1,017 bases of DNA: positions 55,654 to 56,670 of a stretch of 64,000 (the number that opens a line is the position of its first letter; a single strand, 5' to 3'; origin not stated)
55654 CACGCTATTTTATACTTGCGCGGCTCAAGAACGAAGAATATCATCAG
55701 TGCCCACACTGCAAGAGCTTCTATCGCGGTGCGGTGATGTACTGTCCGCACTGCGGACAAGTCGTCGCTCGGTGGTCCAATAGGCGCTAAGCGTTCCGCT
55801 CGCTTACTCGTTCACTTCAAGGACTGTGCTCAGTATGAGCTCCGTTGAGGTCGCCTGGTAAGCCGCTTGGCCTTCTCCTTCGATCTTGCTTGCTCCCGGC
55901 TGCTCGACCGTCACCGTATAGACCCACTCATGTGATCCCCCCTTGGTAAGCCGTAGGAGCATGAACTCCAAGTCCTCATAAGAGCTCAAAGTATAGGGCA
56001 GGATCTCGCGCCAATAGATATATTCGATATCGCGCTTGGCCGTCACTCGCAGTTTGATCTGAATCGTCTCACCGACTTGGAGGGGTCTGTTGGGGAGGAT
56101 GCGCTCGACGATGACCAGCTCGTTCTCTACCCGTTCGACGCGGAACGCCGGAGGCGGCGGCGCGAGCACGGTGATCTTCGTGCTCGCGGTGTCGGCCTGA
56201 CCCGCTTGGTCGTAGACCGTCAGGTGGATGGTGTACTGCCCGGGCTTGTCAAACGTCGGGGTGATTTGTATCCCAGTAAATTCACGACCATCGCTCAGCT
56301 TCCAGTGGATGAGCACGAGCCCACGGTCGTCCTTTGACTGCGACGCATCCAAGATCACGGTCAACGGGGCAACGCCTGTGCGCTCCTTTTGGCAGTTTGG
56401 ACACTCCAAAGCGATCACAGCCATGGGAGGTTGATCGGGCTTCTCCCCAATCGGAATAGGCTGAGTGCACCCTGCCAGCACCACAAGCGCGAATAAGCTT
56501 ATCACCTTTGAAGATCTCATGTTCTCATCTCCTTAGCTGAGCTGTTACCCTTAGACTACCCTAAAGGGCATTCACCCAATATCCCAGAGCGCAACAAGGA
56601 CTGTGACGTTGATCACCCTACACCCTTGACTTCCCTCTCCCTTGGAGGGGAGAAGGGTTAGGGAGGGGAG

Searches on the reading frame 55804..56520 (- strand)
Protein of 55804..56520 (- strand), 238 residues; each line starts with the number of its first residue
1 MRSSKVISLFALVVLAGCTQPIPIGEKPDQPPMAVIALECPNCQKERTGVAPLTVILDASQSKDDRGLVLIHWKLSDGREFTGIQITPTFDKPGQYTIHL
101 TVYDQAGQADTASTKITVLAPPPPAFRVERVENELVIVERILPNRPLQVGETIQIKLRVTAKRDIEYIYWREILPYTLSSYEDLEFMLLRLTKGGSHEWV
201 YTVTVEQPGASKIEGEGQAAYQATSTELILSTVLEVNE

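Call 74: search_protein_families(library=pfam, proteins=[window:55804-56520:-], max_evalue=0.00001)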
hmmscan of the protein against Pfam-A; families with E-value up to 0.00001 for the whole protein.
window:55804-56520:- (238 aa): 3 families
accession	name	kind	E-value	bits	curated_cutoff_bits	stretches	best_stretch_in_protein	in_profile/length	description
PF18911.6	PKD_4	-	1.8e-13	50.8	27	1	45-118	10-85/85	PKD domain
PF00801.26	PKD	-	8.8e-07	29.3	23.5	1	51-116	13-78/80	PKD domain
PF22352.2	K319L-like_PKD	-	2.6e-06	27.8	27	0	54-118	13-84/84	K319L-like, PKD domain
